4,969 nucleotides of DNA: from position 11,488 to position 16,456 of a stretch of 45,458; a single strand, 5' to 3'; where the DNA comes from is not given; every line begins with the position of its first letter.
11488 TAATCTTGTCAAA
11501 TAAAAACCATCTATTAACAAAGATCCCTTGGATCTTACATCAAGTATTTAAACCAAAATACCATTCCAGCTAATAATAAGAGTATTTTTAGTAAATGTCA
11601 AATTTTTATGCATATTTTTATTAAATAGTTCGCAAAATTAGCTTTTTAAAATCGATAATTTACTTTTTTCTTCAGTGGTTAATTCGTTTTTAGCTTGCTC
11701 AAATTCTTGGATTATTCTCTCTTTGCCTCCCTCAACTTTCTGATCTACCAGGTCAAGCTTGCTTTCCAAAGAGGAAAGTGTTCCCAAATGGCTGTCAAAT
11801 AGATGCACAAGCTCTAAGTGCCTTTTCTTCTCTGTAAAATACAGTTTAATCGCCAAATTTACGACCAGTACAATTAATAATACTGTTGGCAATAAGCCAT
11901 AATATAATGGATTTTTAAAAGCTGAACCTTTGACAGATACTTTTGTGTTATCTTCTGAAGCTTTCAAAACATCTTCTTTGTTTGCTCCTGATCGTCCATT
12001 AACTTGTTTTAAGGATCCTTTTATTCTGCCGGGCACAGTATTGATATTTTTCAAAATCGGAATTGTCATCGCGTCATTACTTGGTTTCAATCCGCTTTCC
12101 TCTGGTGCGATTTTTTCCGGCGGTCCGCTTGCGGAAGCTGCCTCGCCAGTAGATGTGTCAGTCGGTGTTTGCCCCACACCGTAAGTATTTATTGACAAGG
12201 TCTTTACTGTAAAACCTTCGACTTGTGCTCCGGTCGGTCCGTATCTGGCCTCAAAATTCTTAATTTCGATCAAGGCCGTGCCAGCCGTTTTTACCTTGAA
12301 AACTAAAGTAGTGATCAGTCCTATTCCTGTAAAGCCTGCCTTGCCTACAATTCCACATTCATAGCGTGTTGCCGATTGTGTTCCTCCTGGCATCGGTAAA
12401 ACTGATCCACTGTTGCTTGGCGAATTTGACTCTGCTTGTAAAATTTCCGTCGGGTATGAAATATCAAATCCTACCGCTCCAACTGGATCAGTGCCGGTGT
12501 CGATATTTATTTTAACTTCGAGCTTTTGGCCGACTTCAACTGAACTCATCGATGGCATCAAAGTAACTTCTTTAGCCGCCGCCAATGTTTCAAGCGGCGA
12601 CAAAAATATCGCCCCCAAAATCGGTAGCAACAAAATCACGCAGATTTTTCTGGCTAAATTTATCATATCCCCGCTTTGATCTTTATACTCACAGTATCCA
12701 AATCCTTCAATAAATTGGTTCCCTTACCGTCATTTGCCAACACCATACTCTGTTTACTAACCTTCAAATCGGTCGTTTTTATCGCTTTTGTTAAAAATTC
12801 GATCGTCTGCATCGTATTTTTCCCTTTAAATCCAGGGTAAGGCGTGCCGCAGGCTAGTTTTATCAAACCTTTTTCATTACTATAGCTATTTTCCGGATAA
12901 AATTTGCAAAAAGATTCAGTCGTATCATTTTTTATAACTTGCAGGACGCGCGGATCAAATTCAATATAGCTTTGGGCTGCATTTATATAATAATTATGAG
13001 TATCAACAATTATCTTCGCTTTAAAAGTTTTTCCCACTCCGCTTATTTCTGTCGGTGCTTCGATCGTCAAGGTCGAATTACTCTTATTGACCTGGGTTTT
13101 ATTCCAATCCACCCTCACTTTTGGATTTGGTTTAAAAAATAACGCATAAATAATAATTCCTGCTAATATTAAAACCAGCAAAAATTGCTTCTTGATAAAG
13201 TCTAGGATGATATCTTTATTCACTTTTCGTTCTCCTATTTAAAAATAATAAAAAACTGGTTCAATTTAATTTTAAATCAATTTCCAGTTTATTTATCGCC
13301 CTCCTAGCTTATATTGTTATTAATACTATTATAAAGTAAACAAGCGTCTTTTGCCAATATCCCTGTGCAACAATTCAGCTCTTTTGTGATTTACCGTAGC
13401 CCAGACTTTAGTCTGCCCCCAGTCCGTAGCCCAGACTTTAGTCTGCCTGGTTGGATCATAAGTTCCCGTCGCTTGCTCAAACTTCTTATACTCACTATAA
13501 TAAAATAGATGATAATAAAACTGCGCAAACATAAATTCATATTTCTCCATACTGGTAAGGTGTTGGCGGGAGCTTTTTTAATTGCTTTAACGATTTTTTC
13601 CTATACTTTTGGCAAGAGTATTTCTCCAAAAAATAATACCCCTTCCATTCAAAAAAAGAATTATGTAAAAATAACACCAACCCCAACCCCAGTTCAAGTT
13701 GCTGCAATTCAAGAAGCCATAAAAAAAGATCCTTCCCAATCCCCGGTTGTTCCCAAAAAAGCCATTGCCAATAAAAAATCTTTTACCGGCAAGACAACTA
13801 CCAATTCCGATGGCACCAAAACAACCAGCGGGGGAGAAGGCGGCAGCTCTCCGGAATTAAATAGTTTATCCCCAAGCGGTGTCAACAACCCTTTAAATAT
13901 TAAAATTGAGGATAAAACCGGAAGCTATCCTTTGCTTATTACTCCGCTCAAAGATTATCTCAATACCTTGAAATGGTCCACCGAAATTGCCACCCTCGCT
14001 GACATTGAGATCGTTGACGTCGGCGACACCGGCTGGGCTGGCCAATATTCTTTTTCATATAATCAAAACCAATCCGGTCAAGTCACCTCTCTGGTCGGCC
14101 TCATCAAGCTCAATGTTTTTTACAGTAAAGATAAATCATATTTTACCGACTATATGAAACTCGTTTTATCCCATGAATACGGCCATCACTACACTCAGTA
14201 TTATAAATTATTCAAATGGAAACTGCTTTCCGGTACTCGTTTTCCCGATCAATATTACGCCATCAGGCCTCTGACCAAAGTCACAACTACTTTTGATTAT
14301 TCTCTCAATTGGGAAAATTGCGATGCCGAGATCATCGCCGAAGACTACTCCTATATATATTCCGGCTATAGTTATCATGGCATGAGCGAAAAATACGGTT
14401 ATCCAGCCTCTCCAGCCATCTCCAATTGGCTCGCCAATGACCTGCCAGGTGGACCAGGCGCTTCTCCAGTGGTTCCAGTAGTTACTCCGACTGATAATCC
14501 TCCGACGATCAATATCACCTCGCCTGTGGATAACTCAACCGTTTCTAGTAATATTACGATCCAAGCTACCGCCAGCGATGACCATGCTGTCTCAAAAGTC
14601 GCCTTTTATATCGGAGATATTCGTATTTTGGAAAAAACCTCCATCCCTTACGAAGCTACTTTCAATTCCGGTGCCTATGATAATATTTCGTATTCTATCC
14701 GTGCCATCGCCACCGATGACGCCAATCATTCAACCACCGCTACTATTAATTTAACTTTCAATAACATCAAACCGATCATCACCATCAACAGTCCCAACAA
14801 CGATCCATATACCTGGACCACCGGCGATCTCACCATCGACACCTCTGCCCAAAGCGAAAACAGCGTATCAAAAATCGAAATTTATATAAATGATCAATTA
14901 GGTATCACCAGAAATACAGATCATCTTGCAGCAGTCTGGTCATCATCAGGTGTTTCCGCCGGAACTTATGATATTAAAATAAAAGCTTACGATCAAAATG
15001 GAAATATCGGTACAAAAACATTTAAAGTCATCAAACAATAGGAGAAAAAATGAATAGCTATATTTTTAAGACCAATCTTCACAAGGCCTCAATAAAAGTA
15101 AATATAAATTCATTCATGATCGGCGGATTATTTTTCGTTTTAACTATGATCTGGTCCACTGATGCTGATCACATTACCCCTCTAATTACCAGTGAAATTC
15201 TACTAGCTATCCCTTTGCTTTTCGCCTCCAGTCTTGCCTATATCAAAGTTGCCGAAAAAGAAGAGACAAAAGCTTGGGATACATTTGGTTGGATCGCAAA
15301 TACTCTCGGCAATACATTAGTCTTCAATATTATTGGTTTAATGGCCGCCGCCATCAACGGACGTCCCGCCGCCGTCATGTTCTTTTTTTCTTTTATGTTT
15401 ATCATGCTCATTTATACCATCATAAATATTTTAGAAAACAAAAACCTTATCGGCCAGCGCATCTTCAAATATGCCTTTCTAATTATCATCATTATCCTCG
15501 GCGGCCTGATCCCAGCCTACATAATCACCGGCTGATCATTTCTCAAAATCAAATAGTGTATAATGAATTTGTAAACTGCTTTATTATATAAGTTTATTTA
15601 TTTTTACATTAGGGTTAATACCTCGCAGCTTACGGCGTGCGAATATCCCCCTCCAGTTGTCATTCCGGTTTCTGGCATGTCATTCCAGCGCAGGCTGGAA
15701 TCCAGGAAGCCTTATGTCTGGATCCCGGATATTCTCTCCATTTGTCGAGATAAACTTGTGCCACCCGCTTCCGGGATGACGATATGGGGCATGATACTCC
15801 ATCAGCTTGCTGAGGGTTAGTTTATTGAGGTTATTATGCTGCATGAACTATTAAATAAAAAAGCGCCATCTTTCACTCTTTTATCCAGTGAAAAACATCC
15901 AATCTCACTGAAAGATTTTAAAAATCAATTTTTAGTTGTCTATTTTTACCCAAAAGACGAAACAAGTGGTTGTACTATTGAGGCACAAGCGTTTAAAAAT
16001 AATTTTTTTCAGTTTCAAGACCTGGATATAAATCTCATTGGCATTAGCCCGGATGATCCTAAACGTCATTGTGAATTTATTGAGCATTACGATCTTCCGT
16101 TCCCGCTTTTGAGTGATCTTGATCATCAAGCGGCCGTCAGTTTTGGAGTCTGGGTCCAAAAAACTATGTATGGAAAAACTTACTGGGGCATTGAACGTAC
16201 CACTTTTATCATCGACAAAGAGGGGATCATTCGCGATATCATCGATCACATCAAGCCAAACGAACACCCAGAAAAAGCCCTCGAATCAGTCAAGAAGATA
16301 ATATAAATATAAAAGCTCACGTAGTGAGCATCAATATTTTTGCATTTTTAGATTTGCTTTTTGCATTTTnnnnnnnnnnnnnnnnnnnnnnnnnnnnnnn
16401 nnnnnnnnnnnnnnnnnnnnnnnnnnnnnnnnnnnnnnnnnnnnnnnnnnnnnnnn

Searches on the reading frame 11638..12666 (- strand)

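Call 9: search_protein_families(library=pfam, proteins=[window:11638-12666:-], max_evalue=0.001)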
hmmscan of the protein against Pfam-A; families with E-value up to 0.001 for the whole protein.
window:11638-12666:- (342 aa): 1 family
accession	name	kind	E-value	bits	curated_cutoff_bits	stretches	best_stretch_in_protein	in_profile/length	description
PF00963.24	Cohesin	-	3.4e-05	24.5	24.1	1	41-138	8-114/139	Cohesin domain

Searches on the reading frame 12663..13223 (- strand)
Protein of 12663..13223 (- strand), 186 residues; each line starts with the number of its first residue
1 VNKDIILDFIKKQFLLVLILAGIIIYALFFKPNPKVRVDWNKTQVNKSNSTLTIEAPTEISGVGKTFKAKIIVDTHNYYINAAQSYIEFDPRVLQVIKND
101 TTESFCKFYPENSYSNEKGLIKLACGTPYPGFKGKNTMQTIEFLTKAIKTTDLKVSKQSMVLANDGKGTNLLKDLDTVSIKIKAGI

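Call 67: search_protein_families(library=pfam, proteins=[window:12663-13223:-], max_evalue=0.01)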
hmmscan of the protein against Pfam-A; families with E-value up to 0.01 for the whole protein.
window:12663-13223:- (186 aa): 1 family
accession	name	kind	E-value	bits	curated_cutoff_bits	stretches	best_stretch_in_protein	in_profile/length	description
PF00963.24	Cohesin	-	0.00014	22.5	24.1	1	52-174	3-130/139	Cohesin domain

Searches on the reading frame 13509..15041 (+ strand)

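Call 9: search_protein_families(library=pfam, proteins=[window:13509-15041:+], max_evalue=0.001)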
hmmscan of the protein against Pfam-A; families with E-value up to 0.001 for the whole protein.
window:13509-15041:+ (510 aa): 1 family
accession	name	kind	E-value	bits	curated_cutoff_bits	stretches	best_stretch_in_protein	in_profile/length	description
PF17957.7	Big_7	-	9.8e-25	87.4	24.1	2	332-399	1-70/70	Bacterial Ig domain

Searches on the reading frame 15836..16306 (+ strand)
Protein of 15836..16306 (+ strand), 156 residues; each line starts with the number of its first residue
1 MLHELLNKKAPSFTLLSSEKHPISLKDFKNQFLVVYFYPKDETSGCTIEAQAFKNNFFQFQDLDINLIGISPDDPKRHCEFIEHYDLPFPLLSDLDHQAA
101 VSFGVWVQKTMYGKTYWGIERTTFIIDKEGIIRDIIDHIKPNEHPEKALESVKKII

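Call 67: search_protein_families(library=pfam, proteins=[window:15836-16306:+], max_evalue=0.01)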
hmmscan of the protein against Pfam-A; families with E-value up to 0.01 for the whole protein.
window:15836-16306:+ (156 aa): 2 families
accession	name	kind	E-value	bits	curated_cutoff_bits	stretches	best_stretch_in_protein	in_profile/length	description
PF00578.27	AhpC-TSA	-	4e-37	127.4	26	1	7-134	2-123/124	AhpC/TSA family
PF08534.16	Redoxin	-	1.6e-15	57.6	26.6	1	7-146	3-141/148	Redoxin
